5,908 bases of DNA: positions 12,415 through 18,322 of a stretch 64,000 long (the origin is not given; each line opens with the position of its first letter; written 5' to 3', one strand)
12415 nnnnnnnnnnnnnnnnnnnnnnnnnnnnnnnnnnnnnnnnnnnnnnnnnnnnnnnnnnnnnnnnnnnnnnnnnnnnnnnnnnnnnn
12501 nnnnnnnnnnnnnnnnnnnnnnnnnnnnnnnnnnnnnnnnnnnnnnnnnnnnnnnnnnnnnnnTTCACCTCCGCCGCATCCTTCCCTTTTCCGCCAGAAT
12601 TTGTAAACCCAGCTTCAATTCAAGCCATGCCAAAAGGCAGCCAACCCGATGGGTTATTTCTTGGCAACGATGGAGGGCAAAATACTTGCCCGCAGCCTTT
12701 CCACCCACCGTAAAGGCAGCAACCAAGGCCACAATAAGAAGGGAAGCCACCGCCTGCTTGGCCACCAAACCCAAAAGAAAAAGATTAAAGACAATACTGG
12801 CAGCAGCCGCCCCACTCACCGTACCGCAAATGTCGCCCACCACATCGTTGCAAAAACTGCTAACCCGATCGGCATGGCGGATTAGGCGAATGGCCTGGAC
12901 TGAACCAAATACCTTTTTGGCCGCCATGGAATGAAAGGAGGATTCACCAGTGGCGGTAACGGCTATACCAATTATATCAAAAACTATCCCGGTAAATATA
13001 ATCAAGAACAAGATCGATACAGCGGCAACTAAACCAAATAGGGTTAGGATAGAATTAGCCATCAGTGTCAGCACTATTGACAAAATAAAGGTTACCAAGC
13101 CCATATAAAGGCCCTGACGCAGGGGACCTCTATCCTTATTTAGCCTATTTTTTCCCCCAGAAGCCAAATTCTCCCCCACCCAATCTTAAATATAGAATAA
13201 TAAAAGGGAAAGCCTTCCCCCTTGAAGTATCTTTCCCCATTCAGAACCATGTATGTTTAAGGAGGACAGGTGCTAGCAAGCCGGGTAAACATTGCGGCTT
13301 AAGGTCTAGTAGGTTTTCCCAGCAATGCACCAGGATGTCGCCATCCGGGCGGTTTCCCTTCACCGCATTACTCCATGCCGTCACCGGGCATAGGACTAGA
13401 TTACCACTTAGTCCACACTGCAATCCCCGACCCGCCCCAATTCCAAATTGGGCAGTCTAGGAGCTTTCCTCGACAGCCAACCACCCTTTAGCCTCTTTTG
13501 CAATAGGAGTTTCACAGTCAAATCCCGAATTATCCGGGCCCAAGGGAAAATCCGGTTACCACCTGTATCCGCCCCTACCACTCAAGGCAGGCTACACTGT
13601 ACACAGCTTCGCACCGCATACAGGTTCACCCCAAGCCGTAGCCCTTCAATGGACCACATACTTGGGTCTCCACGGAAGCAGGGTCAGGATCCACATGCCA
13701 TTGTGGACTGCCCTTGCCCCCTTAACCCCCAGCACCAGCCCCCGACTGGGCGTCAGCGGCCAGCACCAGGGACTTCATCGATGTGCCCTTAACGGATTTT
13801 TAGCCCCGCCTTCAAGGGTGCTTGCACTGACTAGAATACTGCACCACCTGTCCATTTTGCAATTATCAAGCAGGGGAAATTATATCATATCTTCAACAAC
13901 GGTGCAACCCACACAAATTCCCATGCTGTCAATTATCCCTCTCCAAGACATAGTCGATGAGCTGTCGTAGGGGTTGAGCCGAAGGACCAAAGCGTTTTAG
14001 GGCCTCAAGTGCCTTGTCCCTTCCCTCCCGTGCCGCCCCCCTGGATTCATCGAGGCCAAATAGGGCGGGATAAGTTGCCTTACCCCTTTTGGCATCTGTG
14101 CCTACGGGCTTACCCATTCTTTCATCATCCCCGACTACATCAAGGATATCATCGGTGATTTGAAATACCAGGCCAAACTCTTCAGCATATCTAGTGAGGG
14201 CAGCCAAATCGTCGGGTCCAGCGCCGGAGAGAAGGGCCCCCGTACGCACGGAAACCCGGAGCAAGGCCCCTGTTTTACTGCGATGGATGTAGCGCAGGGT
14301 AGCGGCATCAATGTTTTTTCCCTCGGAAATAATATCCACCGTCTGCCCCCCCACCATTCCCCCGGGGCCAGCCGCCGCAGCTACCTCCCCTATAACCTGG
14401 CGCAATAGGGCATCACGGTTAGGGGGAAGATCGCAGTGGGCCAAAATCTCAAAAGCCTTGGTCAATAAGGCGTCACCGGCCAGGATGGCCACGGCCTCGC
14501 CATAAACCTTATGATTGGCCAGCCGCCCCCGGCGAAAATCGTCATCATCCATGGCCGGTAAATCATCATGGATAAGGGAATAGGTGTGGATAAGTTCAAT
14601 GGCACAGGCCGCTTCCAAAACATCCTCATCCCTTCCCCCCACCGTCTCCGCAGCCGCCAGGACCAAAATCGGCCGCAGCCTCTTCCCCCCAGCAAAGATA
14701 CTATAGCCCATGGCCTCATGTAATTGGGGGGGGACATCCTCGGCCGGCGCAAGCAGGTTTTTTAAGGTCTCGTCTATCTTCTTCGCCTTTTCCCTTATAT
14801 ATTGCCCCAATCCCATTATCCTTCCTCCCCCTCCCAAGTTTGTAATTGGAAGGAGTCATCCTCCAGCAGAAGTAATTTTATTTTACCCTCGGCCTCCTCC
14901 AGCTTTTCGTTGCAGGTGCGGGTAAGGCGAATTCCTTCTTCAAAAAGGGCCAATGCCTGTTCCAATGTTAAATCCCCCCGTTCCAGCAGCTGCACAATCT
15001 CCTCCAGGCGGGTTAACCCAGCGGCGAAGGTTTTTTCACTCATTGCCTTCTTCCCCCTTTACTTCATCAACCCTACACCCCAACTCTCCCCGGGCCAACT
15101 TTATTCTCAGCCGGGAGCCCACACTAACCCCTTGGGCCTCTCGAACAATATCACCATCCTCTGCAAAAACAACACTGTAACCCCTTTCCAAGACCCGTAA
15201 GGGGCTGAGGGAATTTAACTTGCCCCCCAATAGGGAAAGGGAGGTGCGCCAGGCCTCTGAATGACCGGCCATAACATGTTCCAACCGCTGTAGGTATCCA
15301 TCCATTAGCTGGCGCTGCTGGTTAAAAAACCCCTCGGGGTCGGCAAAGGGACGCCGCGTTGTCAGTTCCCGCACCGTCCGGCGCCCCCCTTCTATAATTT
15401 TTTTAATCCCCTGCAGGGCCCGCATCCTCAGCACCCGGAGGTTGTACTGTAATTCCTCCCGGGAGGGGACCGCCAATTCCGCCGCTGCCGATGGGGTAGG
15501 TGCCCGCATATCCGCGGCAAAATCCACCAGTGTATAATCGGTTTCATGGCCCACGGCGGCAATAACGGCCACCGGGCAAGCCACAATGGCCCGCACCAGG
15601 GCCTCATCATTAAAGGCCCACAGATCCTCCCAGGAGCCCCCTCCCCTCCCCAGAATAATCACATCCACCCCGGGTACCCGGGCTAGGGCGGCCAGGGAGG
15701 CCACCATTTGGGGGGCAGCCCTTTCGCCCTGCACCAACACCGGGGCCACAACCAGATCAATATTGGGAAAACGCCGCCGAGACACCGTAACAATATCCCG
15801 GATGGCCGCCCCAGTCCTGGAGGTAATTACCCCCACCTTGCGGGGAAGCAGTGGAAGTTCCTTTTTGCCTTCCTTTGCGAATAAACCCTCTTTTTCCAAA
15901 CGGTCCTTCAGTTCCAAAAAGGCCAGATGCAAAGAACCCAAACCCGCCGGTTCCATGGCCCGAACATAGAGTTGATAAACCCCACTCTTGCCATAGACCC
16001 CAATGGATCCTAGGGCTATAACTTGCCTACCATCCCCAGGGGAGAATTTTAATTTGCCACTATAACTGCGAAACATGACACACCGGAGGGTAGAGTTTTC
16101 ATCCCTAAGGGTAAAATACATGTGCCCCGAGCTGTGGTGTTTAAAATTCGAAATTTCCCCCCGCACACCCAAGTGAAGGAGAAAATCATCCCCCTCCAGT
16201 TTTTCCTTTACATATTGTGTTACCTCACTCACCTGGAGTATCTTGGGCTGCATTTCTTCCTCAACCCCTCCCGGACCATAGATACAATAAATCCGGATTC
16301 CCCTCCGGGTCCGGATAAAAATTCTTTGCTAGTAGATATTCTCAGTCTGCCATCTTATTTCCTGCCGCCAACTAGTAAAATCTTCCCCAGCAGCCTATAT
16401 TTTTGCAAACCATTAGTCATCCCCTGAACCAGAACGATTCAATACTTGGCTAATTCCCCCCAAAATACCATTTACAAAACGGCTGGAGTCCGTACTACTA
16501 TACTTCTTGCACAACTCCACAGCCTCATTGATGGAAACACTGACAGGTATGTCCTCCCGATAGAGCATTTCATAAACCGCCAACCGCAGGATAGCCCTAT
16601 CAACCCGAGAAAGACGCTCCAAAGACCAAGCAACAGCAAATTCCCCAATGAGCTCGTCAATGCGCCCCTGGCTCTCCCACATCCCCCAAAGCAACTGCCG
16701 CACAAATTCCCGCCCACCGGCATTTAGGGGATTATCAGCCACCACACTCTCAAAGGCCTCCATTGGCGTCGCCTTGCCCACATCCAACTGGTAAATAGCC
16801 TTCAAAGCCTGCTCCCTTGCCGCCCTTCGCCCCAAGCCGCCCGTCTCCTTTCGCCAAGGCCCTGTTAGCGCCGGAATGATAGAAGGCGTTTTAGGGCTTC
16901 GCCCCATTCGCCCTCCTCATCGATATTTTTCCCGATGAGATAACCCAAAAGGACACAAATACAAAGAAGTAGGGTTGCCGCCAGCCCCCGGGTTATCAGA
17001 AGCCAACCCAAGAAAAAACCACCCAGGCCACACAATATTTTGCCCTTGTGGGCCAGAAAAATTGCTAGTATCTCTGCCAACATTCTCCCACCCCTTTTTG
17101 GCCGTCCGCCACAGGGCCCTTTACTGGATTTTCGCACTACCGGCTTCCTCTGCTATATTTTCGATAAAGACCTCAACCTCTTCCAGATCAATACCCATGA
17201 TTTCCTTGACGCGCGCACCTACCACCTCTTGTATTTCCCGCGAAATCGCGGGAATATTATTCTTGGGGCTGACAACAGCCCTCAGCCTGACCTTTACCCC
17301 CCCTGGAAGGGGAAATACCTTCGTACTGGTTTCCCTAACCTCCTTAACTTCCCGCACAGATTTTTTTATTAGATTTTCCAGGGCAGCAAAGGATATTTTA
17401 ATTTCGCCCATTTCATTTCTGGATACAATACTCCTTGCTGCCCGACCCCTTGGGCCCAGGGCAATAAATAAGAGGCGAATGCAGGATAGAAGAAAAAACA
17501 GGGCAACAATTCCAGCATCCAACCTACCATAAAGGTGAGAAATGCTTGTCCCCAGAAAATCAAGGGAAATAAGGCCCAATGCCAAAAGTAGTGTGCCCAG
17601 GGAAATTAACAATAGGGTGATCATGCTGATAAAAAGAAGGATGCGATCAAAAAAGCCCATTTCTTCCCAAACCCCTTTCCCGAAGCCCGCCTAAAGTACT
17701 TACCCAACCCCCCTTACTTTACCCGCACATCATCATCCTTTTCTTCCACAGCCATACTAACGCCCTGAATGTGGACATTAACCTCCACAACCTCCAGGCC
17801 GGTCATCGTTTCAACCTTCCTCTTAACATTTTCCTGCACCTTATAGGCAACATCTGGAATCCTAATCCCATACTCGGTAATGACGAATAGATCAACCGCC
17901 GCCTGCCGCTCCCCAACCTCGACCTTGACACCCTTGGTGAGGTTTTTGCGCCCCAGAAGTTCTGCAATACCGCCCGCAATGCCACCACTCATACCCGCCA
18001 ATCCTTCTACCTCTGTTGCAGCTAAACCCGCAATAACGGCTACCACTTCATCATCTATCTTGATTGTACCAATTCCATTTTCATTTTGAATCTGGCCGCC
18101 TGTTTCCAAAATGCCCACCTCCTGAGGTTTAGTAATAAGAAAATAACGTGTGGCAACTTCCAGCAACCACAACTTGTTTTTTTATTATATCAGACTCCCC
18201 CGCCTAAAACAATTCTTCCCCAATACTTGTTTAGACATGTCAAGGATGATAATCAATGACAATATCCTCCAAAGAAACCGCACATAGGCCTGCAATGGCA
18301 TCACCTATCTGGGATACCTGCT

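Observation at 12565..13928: Candidate OLE RNA and OapA ribonucleoprotein locus between ispA and dxs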

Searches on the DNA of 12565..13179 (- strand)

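Call 20: search_rna_families(sources=[L001, L003, L007, L009, L010, L015, L018, L032, L034, L036, L037, L043, L048, L050, L062, L070, L074, L079, L081, L082], threshold=gathering)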
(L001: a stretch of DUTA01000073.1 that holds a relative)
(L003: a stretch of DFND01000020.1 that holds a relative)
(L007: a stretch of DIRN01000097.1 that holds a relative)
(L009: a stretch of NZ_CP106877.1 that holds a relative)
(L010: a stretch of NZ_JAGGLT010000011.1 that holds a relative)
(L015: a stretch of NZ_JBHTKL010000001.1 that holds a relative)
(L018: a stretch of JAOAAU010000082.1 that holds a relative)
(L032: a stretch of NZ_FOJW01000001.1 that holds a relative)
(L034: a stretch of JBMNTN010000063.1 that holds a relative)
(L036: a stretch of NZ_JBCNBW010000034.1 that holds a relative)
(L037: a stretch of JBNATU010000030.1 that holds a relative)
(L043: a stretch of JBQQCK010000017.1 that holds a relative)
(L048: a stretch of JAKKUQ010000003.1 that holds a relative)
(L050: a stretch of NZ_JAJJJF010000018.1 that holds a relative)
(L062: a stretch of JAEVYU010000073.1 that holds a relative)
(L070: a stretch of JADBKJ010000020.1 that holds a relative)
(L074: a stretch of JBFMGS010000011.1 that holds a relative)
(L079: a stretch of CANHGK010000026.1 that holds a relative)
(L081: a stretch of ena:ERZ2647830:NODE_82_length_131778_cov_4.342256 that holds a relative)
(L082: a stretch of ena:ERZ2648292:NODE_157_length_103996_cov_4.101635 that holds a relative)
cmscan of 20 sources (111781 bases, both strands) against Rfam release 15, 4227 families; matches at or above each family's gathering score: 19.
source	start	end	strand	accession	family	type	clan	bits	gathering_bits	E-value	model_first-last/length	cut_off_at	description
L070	1839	2441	+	RF01071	OLE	Gene;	-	578.2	50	1.2e-166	1-616/616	no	Ornate Large Extremophilic RNA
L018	1717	2365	+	RF01071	OLE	Gene;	-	542.8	50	3.7e-156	1-616/616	no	Ornate Large Extremophilic RNA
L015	1837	2465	+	RF01071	OLE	Gene;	-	539.6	50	3.4e-155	1-616/616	no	Ornate Large Extremophilic RNA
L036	1796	2400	+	RF01071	OLE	Gene;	-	533.5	50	2.1e-153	1-616/616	no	Ornate Large Extremophilic RNA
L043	1845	2475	+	RF01071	OLE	Gene;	-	533.4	50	2.3e-153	1-616/616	no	Ornate Large Extremophilic RNA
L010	1846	2439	+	RF01071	OLE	Gene;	-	527.9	50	9.7e-152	1-616/616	no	Ornate Large Extremophilic RNA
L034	1853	2471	+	RF01071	OLE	Gene;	-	527.1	50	1.7e-151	1-616/616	no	Ornate Large Extremophilic RNA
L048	1859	2475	+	RF01071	OLE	Gene;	-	525.5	50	5e-151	1-616/616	no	Ornate Large Extremophilic RNA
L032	1852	2471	+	RF01071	OLE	Gene;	-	521.6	50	7.4e-150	1-616/616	no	Ornate Large Extremophilic RNA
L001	1753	2361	+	RF01071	OLE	Gene;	-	519.5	50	3.1e-149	1-616/616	no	Ornate Large Extremophilic RNA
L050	1830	2447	+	RF01071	OLE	Gene;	-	503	50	2.3e-144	1-616/616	no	Ornate Large Extremophilic RNA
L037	1825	2459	+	RF01071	OLE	Gene;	-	499.5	50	2.6e-143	1-616/616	no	Ornate Large Extremophilic RNA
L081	2305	2914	+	RF01071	OLE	Gene;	-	494.1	50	1e-141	1-616/616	no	Ornate Large Extremophilic RNA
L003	1855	2473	+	RF01071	OLE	Gene;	-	493.2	50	1.9e-141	1-616/616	no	Ornate Large Extremophilic RNA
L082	2311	2914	+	RF01071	OLE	Gene;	-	487.1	50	1.2e-139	1-616/616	no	Ornate Large Extremophilic RNA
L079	379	1020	+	RF01071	OLE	Gene;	-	475.9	50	2.6e-136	1-616/616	no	Ornate Large Extremophilic RNA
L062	1816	2465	+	RF01071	OLE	Gene;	-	472.8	50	2.2e-135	1-616/616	no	Ornate Large Extremophilic RNA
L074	1833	2473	+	RF01071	OLE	Gene;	-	464.7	50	5.6e-133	1-616/616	no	Ornate Large Extremophilic RNA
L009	1850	2446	+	RF01071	OLE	Gene;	-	456.6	50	1.4e-130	1-616/616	no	Ornate Large Extremophilic RNA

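Call 48: search_rna_families(source=L007, threshold=evalue, max_evalue=1)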
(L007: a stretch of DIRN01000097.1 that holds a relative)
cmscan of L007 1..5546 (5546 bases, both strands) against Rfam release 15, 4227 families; matches with E-value up to 1: 0.
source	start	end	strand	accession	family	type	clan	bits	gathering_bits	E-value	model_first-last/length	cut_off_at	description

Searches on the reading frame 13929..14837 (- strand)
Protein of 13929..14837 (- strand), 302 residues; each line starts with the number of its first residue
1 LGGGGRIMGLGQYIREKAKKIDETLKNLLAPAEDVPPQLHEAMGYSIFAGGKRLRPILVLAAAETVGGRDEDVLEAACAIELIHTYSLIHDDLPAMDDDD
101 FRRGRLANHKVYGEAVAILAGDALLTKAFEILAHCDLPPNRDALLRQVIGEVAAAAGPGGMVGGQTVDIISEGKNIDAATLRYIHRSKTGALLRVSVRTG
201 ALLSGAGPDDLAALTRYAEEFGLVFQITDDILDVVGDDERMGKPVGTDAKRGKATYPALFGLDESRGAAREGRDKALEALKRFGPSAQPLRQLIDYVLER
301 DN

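Call 3: search_protein_families(library=pfam, proteins=[window:13929-14837:-])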
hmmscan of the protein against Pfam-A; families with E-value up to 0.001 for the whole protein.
window:13929-14837:- (302 aa): 1 family
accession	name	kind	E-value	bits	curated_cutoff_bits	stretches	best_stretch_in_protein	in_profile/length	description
PF00348.22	polyprenyl_synt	-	1.9e-60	204.7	27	1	37-272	2-229/251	Polyprenyl synthetase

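Call 4: search_protein_families(library=ncbifam, proteins=[window:13929-14837:-])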
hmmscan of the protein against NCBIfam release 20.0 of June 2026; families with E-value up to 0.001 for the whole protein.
window:13929-14837:- (302 aa): 16 families
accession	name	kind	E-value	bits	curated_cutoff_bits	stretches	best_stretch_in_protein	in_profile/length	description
NF045485.1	FPPsyn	subfamily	8.9e-114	379.5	275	1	15-302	2-288/288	farnesyl diphosphate synthase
NF045685.1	GGPPSynCrtE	equivalog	7.4e-101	337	460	1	10-301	3-292/293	geranylgeranyl diphosphate synthase CrtE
NF007877.0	PRK10581.1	equivalog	1.5e-82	277.2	321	1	12-302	5-299/299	(2E,6E)-farnesyl diphosphate synthase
NF040698.1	IdsA_Meth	equivalog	3.7e-66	223.6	468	1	13-281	6-266/328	short chain isoprenyl diphosphate synthase IdsA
NF041169.1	f2_encap_cargo4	exception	9.1e-65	219.1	450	1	38-272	26-263/334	family 2 encapsulin nanocompartment cargo protein polyprenyl transferase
NF041003.1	GGPP_syn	equivalog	1e-49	169.4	500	1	10-265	2-250/326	geranylgeranyl diphosphate synthase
TIGR02748.1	GerC3_HepT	equivalog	1.1e-40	139.7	456.55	1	13-266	8-247/319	heptaprenyl diphosphate synthase component II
NF045549.1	GGPPsyn_IdsB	equivalog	5e-39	134.3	475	1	50-270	64-277/346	geranylgeranyl diphosphate synthase IdsB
NF040789.2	gerfarn_diphsyn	equivalog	1.5e-36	126.3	560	1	14-256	11-261/345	geranylfarnesyl diphosphate synthase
NF045628.1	HxpDPsynlarge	equivalog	5.1e-36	124.3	500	1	17-265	4-238/311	hexaprenyl-diphosphate synthase large subunit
TIGR02749.1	prenyl_cyano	equivalog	4.6e-35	121.2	383.2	1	14-265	10-250/322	solanesyl diphosphate synthase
NF042417.1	NPPPS_Mycobact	equivalog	3.5e-33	115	600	1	12-270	20-264/335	nonaprenyl/(2E,6E)-farnesyl/geranylgeranyl diphosphat synthase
NF008140.0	PRK10888.1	equivalog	5.6e-33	114.6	412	1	38-265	30-247/323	octaprenyl diphosphate synthase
NF042416.1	GFPPS_Mycobact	equivalog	5.3e-23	81.6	600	1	44-255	35-260/350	bifunctional (2E,6E)-farnesyl/geranyl diphosphate synthase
NF040627.1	GFPS_Meth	equivalog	3.2e-22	79.3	600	1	39-235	28-211/285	geranylfarnesyl diphosphate synthase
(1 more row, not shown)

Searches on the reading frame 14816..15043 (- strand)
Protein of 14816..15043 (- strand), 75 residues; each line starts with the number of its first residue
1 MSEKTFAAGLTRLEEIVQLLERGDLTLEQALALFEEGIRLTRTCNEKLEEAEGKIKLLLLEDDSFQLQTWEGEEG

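Call 3: search_protein_families(library=pfam, proteins=[window:14816-15043:-])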
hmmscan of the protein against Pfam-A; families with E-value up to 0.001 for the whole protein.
window:14816-15043:- (75 aa): 1 family
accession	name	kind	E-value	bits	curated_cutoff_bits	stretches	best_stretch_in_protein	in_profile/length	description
PF02609.21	Exonuc_VII_S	-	1.1e-19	70.6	24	1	7-56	2-51/52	Exonuclease VII small subunit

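Call 4: search_protein_families(library=ncbifam, proteins=[window:14816-15043:-])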
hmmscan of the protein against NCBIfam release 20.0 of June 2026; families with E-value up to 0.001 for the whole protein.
window:14816-15043:- (75 aa): 13 families
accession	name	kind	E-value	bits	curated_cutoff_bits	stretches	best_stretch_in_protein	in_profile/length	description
NF002140.0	PRK00977.1-4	equivalog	8.9e-22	76.7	71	1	3-65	9-71/81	exodeoxyribonuclease VII small subunit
TIGR01280.1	xseB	equivalog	6.8e-20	70.9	35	1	5-59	1-55/57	exodeoxyribonuclease VII small subunit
NF002137.0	PRK00977.1-1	equivalog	8.2e-18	64.1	94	1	4-73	9-78/80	exodeoxyribonuclease VII small subunit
NF010669.0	PRK14066.1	equivalog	6.1e-16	58.5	113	1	2-74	2-75/76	exodeoxyribonuclease VII small subunit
NF010670.0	PRK14067.1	equivalog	6.9e-16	57.7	107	1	3-58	7-62/81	exodeoxyribonuclease VII small subunit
NF010666.0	PRK14063.1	equivalog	4.6e-15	55.5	111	1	4-73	7-76/78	exodeoxyribonuclease VII small subunit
NF002138.0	PRK00977.1-2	equivalog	2.2e-14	53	77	1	3-64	5-66/77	exodeoxyribonuclease VII small subunit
NF002139.0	PRK00977.1-3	equivalog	1.6e-13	50.5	68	1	5-63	14-72/84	exodeoxyribonuclease VII small subunit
NF002141.0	PRK00977.1-5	equivalog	2.3e-13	49.8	92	1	4-58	21-75/93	exodeoxyribonuclease VII small subunit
NF010672.0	PRK14069.1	equivalog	7.5e-12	45.4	123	1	5-61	9-65/95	exodeoxyribonuclease VII small subunit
NF010667.0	PRK14064.1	equivalog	3e-10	40.3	134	1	3-55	5-57/75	exodeoxyribonuclease VII small subunit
NF010671.0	PRK14068.1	equivalog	5.4e-10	39.2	95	1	4-62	6-64/76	exodeoxyribonuclease VII small subunit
NF010673.0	PRK14070.1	equivalog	2.1e-09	37.3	119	1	10-56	7-53/75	exodeoxyribonuclease VII small subunit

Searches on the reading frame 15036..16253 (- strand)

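Call 3: search_protein_families(library=pfam, proteins=[window:15036-16253:-])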
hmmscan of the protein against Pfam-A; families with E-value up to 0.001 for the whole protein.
window:15036-16253:- (405 aa): 3 families
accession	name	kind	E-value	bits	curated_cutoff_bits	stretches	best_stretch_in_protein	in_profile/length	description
PF02601.20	Exonuc_VII_L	-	2.5e-87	293.8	35.9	2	124-329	1-204/315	Exonuclease VII, large subunit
PF13742.12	tRNA_anti_2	-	5.2e-29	100.8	27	1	6-101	1-95/95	OB-fold nucleic acid binding domain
PF01336.31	tRNA_anti-codon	-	3.8e-10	40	27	1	30-102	3-74/75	OB-fold nucleic acid binding domain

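Call 4: search_protein_families(library=ncbifam, proteins=[window:15036-16253:-])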
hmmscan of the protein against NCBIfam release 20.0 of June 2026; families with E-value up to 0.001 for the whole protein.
window:15036-16253:- (405 aa): 1 family
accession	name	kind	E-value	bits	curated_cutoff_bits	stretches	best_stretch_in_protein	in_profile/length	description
TIGR00237.1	xseA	equivalog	1.5e-137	459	180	1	7-395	1-388/389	exodeoxyribonuclease VII large subunit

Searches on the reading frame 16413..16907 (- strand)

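Call 3: search_protein_families(library=pfam, proteins=[window:16413-16907:-])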
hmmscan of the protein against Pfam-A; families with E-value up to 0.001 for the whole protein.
window:16413-16907:- (164 aa): 1 family
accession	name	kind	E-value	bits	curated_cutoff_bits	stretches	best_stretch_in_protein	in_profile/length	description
PF01029.23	NusB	-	1.8e-37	129.1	23.1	1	29-153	2-132/133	NusB family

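Call 4: search_protein_families(library=ncbifam, proteins=[window:16413-16907:-])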
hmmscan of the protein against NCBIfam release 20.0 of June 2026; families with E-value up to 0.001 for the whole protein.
window:16413-16907:- (164 aa): 8 families
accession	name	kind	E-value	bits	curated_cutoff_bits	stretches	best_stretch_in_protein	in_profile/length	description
TIGR01951.1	nusB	equivalog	8.8e-42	142.5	88.35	1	27-154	2-129/131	transcription antitermination factor NusB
NF001223.0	PRK00202.1-1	equivalog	5.5e-28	97.8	131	1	26-151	8-139/146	transcription antitermination factor NusB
NF011494.0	PRK14902.1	equivalog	2.2e-17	63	319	1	29-153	4-126/444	16S rRNA (cytosine(967)-C(5))-methyltransferase RsmB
NF011493.0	PRK14901.1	equivalog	1.9e-13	50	540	1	29-151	4-124/447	16S rRNA (cytosine(967)-C(5))-methyltransferase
NF001230.0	PRK00202.2-5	equivalog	8.2e-13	48.5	132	1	77-153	72-148/165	transcription antitermination factor NusB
TIGR00563.1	rsmB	equivalog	2.4e-12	46.7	269.05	1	31-150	1-118/437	16S rRNA (cytosine(967)-C(5))-methyltransferase RsmB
NF011495.0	PRK14903.1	equivalog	5.1e-06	25.6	503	1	61-156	34-123/431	16S rRNA (cytosine(967)-C(5))-methyltransferase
NF008149.0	PRK10901.1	equivalog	1.9e-05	23.8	375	1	31-149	12-126/434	16S rRNA (cytosine(967)-C(5))-methyltransferase RsmB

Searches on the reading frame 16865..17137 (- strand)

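Call 45: search_protein_families(library=pfam, proteins=[window:16865-17137:-], max_evalue=0.00001)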
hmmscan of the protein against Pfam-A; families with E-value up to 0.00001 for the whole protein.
window:16865-17137:- (90 aa): 1 family
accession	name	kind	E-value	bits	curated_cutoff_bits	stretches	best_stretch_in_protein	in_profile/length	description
PF10031.14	DUF2273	-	1.4e-12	47.9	25.4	1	27-73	2-48/48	Small integral membrane protein (DUF2273)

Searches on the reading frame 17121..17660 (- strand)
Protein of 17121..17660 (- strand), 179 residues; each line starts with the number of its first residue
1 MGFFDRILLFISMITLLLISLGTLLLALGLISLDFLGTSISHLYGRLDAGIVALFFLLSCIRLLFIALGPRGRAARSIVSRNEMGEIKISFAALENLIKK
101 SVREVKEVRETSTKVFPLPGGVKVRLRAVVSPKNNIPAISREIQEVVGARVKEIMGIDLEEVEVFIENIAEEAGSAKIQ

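Call 45: search_protein_families(library=pfam, proteins=[window:17121-17660:-], max_evalue=0.00001)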
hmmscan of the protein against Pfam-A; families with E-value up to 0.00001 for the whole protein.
window:17121-17660:- (179 aa): 1 family
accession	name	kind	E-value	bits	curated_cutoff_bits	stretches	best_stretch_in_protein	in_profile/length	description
PF03780.18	Asp23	-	1.1e-06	29.4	28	0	121-169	59-107/108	Asp23 family, cell envelope-related function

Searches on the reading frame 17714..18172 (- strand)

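Call 45: search_protein_families(library=pfam, proteins=[window:17714-18172:-], max_evalue=0.00001)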
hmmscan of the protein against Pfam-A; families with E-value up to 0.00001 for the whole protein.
window:17714-18172:- (152 aa): 1 family
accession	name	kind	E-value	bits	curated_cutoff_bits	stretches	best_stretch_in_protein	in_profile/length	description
PF03780.18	Asp23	-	1.4e-39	135.3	28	1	35-138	3-107/108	Asp23 family, cell envelope-related function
